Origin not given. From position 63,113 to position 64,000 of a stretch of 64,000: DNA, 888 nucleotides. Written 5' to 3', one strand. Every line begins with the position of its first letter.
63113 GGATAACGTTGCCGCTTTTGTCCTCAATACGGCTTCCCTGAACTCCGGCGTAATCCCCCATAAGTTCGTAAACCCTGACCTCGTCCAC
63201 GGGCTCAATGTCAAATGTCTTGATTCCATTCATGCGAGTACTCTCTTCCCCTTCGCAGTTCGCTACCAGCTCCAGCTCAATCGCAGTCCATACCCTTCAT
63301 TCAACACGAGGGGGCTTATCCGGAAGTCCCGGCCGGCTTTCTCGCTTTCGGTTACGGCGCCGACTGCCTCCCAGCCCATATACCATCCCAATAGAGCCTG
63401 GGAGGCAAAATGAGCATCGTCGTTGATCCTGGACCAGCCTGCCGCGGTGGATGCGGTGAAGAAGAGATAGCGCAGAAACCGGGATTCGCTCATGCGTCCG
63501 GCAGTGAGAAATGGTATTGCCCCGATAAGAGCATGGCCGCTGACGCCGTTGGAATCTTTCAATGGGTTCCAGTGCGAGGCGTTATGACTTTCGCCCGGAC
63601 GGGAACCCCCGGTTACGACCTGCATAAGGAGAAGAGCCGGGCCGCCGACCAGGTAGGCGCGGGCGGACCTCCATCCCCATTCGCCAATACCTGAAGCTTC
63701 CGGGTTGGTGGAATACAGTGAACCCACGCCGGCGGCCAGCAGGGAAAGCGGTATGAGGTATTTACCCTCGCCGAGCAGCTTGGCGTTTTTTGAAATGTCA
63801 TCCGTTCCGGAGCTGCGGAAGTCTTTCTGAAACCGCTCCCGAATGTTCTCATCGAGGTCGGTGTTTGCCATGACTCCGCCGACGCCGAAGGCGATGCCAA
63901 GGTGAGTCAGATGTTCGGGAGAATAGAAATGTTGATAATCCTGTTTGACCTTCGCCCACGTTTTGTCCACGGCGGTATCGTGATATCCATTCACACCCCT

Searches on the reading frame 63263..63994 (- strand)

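Call 51: search_protein_families(library=pfam, proteins=[window:63263-63994:-], max_evalue=0.0001)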
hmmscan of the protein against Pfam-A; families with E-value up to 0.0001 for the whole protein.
window:63263-63994:- (243 aa): 1 family
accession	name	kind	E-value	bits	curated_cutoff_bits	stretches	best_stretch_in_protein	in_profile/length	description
PF01569.27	PAP2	-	1.4e-07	31.8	27.2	1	143-212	47-119/130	PAP2 superfamily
